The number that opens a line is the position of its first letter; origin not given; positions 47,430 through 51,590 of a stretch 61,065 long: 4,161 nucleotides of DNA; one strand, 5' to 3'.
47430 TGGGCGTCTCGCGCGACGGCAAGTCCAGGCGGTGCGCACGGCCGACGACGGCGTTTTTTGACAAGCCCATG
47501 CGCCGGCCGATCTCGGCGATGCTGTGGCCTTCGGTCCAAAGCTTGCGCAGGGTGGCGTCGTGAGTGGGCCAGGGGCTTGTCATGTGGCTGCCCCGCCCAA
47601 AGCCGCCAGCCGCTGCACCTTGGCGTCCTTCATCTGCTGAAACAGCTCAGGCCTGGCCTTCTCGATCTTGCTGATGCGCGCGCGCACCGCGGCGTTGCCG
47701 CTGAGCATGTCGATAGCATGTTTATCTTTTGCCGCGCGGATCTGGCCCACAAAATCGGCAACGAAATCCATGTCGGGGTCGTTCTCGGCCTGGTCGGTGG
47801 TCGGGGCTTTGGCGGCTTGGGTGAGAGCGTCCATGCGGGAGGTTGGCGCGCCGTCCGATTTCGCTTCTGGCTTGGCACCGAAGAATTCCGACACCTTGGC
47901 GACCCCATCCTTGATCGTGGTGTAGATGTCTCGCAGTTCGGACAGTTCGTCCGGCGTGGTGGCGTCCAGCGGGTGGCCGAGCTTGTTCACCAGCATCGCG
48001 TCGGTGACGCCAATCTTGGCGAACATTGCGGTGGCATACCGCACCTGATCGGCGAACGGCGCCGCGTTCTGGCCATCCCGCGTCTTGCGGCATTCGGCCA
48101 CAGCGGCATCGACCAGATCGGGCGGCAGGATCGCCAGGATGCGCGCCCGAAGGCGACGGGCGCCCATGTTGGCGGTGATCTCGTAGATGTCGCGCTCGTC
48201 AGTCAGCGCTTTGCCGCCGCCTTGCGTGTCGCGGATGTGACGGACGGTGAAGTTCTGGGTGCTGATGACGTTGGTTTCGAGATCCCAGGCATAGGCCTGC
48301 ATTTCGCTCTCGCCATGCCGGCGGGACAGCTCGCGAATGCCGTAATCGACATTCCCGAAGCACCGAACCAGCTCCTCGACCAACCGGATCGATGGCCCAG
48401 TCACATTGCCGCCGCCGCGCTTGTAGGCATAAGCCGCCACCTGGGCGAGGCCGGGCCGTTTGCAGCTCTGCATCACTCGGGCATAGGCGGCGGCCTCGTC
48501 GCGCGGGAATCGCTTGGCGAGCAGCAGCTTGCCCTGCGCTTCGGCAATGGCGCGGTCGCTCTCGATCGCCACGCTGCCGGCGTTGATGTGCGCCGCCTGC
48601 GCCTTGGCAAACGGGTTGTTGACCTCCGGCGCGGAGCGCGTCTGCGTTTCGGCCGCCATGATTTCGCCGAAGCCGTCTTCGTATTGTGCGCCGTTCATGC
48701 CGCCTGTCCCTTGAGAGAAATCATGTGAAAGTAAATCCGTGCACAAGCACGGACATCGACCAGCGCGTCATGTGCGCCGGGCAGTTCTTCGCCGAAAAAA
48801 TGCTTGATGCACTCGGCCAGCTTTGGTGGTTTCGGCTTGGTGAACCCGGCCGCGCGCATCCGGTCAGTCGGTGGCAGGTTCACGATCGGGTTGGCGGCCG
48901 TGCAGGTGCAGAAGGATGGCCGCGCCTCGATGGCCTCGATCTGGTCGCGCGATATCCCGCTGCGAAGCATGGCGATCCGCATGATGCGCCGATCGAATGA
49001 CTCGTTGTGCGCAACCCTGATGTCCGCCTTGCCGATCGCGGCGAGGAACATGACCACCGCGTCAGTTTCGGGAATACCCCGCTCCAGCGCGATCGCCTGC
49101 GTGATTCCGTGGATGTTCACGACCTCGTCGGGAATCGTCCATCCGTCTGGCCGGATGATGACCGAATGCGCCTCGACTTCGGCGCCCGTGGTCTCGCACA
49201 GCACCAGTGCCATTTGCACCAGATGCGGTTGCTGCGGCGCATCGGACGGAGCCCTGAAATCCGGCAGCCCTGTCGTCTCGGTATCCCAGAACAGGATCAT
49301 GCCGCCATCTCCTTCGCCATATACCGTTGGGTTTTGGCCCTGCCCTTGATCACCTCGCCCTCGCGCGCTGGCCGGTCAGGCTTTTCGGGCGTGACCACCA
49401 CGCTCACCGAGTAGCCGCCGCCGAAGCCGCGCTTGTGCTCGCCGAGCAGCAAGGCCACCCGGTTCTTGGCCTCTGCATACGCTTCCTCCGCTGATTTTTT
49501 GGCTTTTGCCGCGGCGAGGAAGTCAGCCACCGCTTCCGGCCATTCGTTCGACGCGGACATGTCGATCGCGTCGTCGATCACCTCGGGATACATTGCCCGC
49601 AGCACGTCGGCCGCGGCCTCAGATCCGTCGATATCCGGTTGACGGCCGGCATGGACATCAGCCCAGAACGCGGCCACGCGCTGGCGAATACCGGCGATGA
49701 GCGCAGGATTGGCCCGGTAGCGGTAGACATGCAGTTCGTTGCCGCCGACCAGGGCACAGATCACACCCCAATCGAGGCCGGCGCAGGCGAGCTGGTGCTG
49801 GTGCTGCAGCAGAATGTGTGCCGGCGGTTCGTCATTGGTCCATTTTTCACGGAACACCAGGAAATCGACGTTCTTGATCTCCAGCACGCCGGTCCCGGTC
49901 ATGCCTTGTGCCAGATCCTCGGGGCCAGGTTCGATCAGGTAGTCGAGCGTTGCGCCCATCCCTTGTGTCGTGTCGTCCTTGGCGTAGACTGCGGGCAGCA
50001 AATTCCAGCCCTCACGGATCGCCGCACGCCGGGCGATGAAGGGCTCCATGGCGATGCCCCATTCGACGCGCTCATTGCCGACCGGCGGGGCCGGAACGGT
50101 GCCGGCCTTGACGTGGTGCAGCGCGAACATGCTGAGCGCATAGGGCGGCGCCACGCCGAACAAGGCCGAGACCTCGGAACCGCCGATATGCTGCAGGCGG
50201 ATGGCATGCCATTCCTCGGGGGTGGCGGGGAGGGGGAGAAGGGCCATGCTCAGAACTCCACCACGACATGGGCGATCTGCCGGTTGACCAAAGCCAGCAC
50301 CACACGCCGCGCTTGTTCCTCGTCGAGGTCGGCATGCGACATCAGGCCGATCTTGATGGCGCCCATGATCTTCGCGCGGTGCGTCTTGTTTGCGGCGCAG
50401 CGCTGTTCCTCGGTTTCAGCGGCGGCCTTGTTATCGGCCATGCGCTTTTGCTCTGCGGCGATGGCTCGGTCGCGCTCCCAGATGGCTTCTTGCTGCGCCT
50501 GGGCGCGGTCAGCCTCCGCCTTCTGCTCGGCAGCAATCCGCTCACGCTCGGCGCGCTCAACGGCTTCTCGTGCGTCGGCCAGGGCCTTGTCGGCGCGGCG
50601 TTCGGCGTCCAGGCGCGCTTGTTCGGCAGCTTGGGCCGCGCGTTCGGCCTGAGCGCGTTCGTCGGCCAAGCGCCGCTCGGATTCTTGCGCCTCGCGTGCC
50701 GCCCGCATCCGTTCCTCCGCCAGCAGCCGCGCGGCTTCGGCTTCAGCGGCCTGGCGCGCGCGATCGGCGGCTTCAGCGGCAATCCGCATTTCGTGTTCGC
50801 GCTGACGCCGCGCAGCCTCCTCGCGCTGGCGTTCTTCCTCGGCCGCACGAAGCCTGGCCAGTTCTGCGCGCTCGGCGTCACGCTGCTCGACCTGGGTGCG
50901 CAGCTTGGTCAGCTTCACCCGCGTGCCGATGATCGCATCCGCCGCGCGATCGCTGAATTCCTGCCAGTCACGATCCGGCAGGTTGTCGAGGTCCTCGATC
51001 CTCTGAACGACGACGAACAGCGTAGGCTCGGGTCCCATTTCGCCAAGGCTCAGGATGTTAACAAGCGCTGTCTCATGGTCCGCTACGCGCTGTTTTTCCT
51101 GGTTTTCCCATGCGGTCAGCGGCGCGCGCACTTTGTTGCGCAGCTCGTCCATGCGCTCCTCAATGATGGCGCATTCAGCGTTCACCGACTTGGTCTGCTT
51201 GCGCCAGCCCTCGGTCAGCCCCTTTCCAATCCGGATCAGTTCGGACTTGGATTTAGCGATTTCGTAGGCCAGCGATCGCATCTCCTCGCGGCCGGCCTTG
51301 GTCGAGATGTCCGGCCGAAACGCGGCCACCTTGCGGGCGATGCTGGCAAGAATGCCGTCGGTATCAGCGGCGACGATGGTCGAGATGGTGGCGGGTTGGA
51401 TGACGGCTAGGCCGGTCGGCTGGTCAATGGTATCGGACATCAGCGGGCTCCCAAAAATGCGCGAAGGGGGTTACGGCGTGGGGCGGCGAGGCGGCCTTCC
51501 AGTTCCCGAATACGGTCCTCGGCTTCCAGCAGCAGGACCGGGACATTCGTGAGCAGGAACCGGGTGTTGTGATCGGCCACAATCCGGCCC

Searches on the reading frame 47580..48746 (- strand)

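Call 48: search_protein_families(library=pfam, proteins=[window:47580-48746:-], max_evalue=0.1)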
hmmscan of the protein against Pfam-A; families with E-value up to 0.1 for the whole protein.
window:47580-48746:- (388 aa): 1 family
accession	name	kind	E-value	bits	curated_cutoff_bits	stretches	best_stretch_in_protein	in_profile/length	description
PF16456.10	YmgD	-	0.025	14.9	27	0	349-371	32-53/82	YmgD protein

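Call 49: search_protein_families(library=phrogs, proteins=[window:47580-48746:-], max_evalue=0.001)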
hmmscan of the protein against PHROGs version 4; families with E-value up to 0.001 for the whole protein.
window:47580-48746:- (388 aa): 1 family
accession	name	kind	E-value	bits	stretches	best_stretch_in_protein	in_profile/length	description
phrog_3657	-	unknown function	7.1e-101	338.1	1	44-319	7-283/289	-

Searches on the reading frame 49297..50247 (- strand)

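Call 49: search_protein_families(library=phrogs, proteins=[window:49297-50247:-], max_evalue=0.001)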
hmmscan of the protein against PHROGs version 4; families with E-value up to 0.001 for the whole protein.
window:49297-50247:- (316 aa): 1 family
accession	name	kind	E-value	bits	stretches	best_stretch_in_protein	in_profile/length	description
phrog_434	-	DNA, RNA and nucleotide metabolism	5.5e-59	201.2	1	8-281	55-319/372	RecE-like recombination exonuclease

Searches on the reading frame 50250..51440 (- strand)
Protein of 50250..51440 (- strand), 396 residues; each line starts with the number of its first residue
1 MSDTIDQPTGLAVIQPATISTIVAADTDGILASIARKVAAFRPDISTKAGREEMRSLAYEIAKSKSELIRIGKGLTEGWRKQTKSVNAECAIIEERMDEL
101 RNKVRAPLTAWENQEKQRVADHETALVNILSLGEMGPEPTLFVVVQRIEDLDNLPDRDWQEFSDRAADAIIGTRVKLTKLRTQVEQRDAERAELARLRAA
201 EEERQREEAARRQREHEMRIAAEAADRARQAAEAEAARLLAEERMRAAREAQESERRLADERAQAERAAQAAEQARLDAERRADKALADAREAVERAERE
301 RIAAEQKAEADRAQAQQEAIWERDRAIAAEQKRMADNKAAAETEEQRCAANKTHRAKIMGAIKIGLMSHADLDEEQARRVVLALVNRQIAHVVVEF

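Call 48: search_protein_families(library=pfam, proteins=[window:50250-51440:-], max_evalue=0.1)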
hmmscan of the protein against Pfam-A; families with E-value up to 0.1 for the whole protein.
window:50250-51440:- (396 aa): 0 families

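Call 49: search_protein_families(library=phrogs, proteins=[window:50250-51440:-], max_evalue=0.001)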
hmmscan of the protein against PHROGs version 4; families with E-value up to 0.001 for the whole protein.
window:50250-51440:- (396 aa): 2 families
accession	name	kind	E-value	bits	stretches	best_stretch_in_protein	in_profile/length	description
phrog_1376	-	unknown function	4e-55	188.5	2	12-239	8-231/362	-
phrog_17211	-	unknown function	2.8e-17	64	1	9-115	5-113/116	-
